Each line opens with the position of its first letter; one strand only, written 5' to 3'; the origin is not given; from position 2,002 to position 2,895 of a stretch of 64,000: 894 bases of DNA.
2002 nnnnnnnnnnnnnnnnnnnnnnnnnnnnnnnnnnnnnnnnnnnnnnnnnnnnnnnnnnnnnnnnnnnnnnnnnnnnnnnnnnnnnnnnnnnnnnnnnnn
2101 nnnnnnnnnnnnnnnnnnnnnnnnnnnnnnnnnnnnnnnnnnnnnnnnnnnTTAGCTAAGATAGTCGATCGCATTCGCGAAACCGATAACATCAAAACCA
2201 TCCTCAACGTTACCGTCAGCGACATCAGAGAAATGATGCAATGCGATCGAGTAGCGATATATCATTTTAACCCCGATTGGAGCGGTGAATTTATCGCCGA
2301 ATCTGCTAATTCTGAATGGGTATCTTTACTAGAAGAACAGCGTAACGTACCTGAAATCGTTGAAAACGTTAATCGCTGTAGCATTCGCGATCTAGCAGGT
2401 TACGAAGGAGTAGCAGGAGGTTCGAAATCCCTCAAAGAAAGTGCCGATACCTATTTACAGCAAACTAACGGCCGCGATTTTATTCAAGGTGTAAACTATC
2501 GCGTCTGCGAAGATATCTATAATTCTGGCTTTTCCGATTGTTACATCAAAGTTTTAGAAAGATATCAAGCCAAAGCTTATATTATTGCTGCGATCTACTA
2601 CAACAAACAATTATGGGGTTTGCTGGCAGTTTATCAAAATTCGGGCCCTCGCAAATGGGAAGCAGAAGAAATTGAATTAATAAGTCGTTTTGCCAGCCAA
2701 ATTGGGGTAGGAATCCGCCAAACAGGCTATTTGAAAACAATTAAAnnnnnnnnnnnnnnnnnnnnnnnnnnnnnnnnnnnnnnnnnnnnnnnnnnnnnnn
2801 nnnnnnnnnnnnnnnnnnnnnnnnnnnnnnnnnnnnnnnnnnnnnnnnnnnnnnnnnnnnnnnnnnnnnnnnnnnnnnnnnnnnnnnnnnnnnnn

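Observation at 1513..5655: Seven-GAF photoreceptor-like MCP: two canonical Cys-His GAFs and four Cys-Tyr GAFs with two additional conserved cysteines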

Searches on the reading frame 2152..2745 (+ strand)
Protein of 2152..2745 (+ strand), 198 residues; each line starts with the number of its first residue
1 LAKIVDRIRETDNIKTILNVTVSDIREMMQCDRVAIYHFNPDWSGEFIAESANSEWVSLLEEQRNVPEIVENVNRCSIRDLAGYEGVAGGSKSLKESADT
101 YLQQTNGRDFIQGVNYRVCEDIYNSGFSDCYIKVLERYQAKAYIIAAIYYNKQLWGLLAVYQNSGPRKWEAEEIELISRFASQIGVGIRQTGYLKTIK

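Call 8: search_solved_structures(query=window:2152-2745:+, max_evalue=0.001, show_alignments=3)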
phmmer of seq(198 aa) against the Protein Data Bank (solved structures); distinct sequences matched with E-value up to 0.001: 70 (the best 60 are shown).
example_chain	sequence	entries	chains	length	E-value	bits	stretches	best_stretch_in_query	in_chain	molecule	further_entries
6bhn_A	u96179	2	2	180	2.1e-46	161.1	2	98-197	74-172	Methyl-accepting chemotaxis sensory transducer with phytochrome sensor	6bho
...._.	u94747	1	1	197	6.4e-40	140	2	98-195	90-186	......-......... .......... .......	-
3w2z_A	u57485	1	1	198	4e-39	137.4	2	98-195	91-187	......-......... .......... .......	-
5dfx_A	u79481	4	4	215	1.6e-34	122.3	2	99-194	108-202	Histidine kinase | Sensory transduction histidine kinase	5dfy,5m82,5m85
6oap_A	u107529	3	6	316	3.7e-28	101.6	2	98-191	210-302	Dual sensor histidine kinase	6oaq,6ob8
6mgh_A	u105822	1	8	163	6.8e-27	97.5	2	98-190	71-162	miRFP670nano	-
6xhg_A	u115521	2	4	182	7.6e-27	97.3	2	127-194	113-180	JSC1_58120g3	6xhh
7lsc_A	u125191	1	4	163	2.2e-26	95.8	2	98-190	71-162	miRFP670nano3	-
7lsd_A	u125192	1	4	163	7.8e-24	87.5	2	98-190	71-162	miRFP718nano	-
8k9o_A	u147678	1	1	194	5.1e-18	68.5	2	4-61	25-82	histidine kinase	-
7ckv_A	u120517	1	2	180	7.7e-17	64.7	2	116-194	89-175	RcaE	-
6ozb_A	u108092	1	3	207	2.5e-15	59.8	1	2-191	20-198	Two-component sensor histidine kinase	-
6oza_A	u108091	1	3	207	4.7e-15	58.9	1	2-191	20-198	Two-component sensor histidine kinase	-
2m7u_A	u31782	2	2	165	6.4e-15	58.4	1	117-190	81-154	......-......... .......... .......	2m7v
4fof_A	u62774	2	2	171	7.4e-15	58.2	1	117-190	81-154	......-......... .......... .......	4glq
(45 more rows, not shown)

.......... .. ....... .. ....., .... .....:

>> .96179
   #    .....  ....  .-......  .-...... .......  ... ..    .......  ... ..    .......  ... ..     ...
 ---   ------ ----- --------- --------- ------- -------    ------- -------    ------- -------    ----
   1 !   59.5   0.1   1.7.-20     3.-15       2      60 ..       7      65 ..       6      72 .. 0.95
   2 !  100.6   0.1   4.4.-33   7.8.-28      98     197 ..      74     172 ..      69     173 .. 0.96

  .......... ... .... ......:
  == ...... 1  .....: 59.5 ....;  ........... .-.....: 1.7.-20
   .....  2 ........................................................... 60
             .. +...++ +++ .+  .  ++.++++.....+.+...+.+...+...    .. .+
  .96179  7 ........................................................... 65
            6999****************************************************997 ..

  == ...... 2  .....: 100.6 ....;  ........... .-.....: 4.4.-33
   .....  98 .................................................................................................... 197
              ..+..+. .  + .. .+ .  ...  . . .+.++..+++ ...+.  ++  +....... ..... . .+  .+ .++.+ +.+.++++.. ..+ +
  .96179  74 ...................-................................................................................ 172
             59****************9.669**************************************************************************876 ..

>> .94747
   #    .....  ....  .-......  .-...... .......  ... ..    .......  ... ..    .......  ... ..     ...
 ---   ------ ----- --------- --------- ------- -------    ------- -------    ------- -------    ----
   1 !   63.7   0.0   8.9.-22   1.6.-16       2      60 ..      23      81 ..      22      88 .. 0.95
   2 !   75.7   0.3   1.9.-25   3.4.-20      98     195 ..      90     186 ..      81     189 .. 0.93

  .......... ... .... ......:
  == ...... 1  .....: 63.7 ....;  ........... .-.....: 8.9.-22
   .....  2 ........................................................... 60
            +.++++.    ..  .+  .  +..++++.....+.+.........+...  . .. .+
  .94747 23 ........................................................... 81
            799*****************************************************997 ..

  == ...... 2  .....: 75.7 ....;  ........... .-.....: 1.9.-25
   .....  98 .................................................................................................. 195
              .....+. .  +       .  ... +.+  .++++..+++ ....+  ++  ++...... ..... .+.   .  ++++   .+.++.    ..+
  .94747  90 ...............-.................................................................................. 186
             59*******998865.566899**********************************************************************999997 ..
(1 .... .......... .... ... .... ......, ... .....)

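Call 39: find_homologous_proteins(query=window:2152-2745:+, max_evalue=1e-20)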
Query seq(198 aa) (198 aa): 10 proteins with E <= 1e-20 among 180 candidates.
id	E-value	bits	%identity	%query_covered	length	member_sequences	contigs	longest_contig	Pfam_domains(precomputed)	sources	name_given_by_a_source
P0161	1.0e-64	236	54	96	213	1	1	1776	PF01590.33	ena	-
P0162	1.2e-62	229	42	99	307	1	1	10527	PF13185.13,PF01590.33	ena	-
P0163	3.4e-53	198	46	100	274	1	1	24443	PF01590.33,PF13492.13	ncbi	-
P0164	2.8e-52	195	46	100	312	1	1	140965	PF01590.33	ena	-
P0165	8.5e-52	193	47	99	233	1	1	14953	PF01590.33,PF13492.13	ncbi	ncbi:MAG: GAF domain-containing protein [Cyanobacteria bacterium J06560_5]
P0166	1.7e-48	183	38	92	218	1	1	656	PF13185.13,PF01590.33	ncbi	ncbi:MAG: GAF domain-containing protein, partial [Nostoc sp.]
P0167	3.8e-42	162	43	92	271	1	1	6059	PF13185.13,PF01590.33,PF00512.32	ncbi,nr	ncbi:MAG TPA: histidine kinase, partial [Cyanobacteria bacterium UBA11148]|nr:histidine kinase [Cyan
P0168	1.9e-40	156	38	100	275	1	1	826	PF13185.13,PF01590.33,PF13492.13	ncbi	ncbi:MAG: GAF domain-containing protein, partial [Nostoc sp.]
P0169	4.8e-40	155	36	98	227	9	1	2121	PF13185.13,PF01590.33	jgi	jgi:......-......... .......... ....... PixJ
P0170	3.9e-30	123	29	90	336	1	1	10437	PF13185.13,PF01590.33,PF13492.13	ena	-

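Call 47: search_protein_representatives(protein=window:2152-2745:+)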
Query: 198 residues. Proteins with E-value up to 0.001 (for the whole library): 4569; up to 1e-10: 3025; up to 1e-30: 801. The best 150 are listed.
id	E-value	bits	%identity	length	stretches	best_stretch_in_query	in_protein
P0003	0.0e+00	1281.1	51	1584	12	1-198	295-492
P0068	3.9e-246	825.7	40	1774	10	3-196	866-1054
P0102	3.2e-239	803.1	42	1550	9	2-196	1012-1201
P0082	4.4e-237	796.2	44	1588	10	2-197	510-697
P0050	5.9e-227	763.1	37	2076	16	95-197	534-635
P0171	9.1e-223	749.5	38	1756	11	2-195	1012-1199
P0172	7.6e-215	723.7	40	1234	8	1-197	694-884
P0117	2.9e-213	718.5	40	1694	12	2-196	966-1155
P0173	1.5e-211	712.9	39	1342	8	2-198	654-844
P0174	3.0e-209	705.4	37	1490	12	7-197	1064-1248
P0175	2.6e-208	702.3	36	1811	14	3-193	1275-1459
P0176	2.0e-198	670.1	40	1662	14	98-196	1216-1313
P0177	1.1e-194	657.9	40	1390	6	1-197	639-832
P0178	1.2e-186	631.6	38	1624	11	2-195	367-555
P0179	3.3e-178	604.1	43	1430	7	2-195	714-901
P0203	4.0e-138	473.4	42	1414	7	2-194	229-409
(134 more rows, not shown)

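Call 51: find_homologous_proteins(query=P0203, max_evalue=1e-50)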
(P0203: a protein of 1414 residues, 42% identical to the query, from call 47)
Query P0203 (1414 aa): 3059 proteins with E <= 1e-50 among 8000 candidates; the best 120 are listed.
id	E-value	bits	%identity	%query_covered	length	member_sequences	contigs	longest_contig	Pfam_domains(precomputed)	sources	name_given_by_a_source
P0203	0.0e+0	3179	100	100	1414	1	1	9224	PF13188.14,PF13185.13,PF01590.33,PF02518.32,PF13492.13,PF00512.32,PF00989.32,PF00072.31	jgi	jgi:PAS domain S-box-containing protein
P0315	0.0e+0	2780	87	100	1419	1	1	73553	PF13185.13,PF01590.33,PF02518.32,PF13492.13,PF00512.32,PF00989.32,PF00072.31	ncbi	-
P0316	0.0e+0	2179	54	97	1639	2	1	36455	PF13188.14,PF13185.13,PF01590.33,PF02518.32,PF13492.13,PF00512.32,PF23198.2,PF00989.32,PF00072.31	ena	-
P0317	0.0e+0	2169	54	98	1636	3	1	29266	PF13188.14,PF13185.13,PF01590.33,PF08448.17,PF02518.32,PF13492.13,PF00512.32,PF00989.32,PF00072.31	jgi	-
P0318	0.0e+0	2136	54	97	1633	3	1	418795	PF13188.14,PF13185.13,PF01590.33,PF02518.32,PF13492.13,PF00512.32,PF00989.32,PF00072.31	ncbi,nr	ncbi:MAG: GAF domain-containing protein [Oscillatoria sp. SIO1A7]|nr:GAF domain-containing protein [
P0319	0.0e+0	2135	54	97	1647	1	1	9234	PF13188.14,PF13185.13,PF01590.33,PF02518.32,PF13492.13,PF00512.32,PF23198.2,PF00989.32,PF00072.31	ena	-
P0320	0.0e+0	2119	49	100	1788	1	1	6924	PF13188.14,PF13185.13,PF01590.33,PF02518.32,PF13492.13,PF00512.32,PF00989.32,PF00072.31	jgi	jgi:GAF domain-containing protein/DNA-binding response OmpR family regulator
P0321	0.0e+0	2108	53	97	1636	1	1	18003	PF13188.14,PF13185.13,PF01590.33,PF02518.32,PF13492.13,PF00512.32,PF00989.32,PF00072.31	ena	-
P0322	0.0e+0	2011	53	83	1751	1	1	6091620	PF13185.13,PF01590.33,PF06029.18,PF02518.32,PF13492.13,PF00512.32,PF00989.32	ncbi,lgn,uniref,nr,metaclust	ncbi:GAF domain-containing protein [Gloeothece verrucosa]|uniref:Circadian input-output histidine ki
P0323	0.0e+0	1927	62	100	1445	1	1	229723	PF13188.14,PF13185.13,PF01590.33,PF08448.17,PF02518.32,PF13492.13,PF00512.32,PF00989.32,PF00072.31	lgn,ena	-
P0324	0.0e+0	1923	62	100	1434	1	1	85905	PF13185.13,PF01590.33,PF02518.32,PF13492.13,PF00512.32,PF00989.32,PF00072.31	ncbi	ncbi:MAG: GAF domain-containing protein [Hormoscilla sp.]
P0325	0.0e+0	1916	53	80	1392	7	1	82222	PF13426.14,PF13185.13,PF01590.33,PF08448.17,PF02518.32,PF13492.13,PF00512.32,PF00989.32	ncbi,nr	ncbi:MAG: GAF domain-containing protein [Symploca sp. SIO1B1]|nr:GAF domain-containing protein [Symp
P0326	0.0e+0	1899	52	81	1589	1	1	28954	PF13426.14,PF13188.14,PF13185.13,PF01590.33,PF08448.17,PF02518.32,PF13492.13,PF00512.32,PF00989.32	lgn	-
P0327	0.0e+0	1895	53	80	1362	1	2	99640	PF13185.13,PF01590.33,PF02518.32,PF13492.13,PF00512.32,PF00989.32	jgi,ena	-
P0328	0.0e+0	1889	53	99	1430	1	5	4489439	PF13188.14,PF13185.13,PF01590.33,PF02518.32,PF13492.13,PF00512.32,PF00989.32,PF00072.31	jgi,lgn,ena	-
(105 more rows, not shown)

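Call 72: predict_structure(alignment_id=A2)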
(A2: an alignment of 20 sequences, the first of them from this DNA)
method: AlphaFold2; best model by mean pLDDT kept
length: 198 residues; sequences in the alignment: 20
mean_pLDDT: 75.9   pTM: 0.76
mean pLDDT of the five models: 75.9, 74.9, 74.4, 72.9, 72.0
residues with pLDDT >= 90: 47; 70-90: 91; 50-70: 35; < 50: 25
segments of 3 or more residues with pLDDT < 50: 83-104
pLDDT, mean of each block of 10 residues (from residue 1): 61 79 93 92 85 89 83 68 44 39 49 73 80 83 89 86 93 90 82 58
secondary structure, 60 per line:
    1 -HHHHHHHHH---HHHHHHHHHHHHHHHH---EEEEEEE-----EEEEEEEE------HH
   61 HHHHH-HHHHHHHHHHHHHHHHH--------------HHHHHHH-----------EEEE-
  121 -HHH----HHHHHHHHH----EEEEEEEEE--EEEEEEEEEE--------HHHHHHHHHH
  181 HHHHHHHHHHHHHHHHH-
elements in order: H2-10 H14-29 E33-39 E45-52 H59-65 H67-83 H98-104 E116-119 H129-137 E142-150 E153-162 H171-197

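Call 74: fold_search(model_id=the predicted structure, library=pdb)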
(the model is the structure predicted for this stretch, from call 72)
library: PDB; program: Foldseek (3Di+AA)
matches with E <= 10: 1198; with E <= 0.001: 357
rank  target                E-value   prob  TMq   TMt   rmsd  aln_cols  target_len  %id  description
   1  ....                  1.7e-16  1.00  0.68  0.76   9.2       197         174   36  Crystal structure of a far-red light-absorbing form of AnPixJg2_BV4 in complex with biliverdin (released 2019-04-17)
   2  3w2z                  1.9e-16  1.00  0.71  0.79   8.6       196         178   37  Crystal structure of the cyanobacterial protein (released 2013-01-30)
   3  5m82                  8.1e-15  1.00  0.69  0.85   4.2       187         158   34  Three-dimensional structure of the photoproduct state of GAF3 from Slr1393 of Synechocystis sp. PCC6803 (released 2017-12-20)
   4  6oap_B                1.2e-14  1.00  0.72  0.48   4.9       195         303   28  Crystal structure of a dual sensor histidine kinase in the green-light absorbing Pg state (released 2019-09-18)
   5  6ob8_A                2.0e-14  1.00  0.69  0.46   6.5       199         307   26  Crystal structure of a dual sensor histidine kinase in green light illuminated state (released 2019-09-18)
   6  5m85                  3.1e-14  1.00  0.68  0.83   4.3       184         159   34  Three-dimensional structure of the intermediate state of GAF3 from Slr1393 of Synechocystis sp. PCC6803 (released 2017-12-20)
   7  6oaq_B                3.3e-14  1.00  0.71  0.48   6.3       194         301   27  Crystal structure of a dual sensor histidine kinase in BeF3- bound state (released 2019-09-18)
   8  7lsc_C                5.7e-14  1.00  0.65  0.84   6.1       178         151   28  Crystal structure of near-infrared fluorescent protein miRFP670nano3 (released 2022-02-23)
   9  6ob8_B                8.8e-14  1.00  0.70  0.46   7.0       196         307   27  Crystal structure of a dual sensor histidine kinase in green light illuminated state (released 2019-09-18)
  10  7lsc_D                1.2e-13  1.00  0.65  0.87   6.1       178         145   28  Crystal structure of near-infrared fluorescent protein miRFP670nano3 (released 2022-02-23)
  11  6bhn_MODEL_1_A        1.3e-13  1.00  0.63  0.79   8.9       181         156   39  Red Light-Absorbing State of NpR6012g4, a Red/Green Cyanobacteriochrome (released 2018-04-18)
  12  6mgh_C                1.4e-13  1.00  0.65  0.87   6.3       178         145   28  X-ray structure of monomeric near-infrared fluorescent protein miRFP670nano (released 2018-12-19)
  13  6oap_A                1.5e-13  1.00  0.67  0.45   6.9       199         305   26  Crystal structure of a dual sensor histidine kinase in the green-light absorbing Pg state (released 2019-09-18)
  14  6oaq_A                2.5e-13  1.00  0.70  0.47   5.2       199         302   26  Crystal structure of a dual sensor histidine kinase in BeF3- bound state (released 2019-09-18)
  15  5dfx                  2.8e-13  1.00  0.64  0.80   8.0       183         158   32  Structure of the parental state of GAF3 from Slr1393 of Synechocystis sp. PCC6803 (in vivo assembled protein/chromophore (released 2016-09-14)
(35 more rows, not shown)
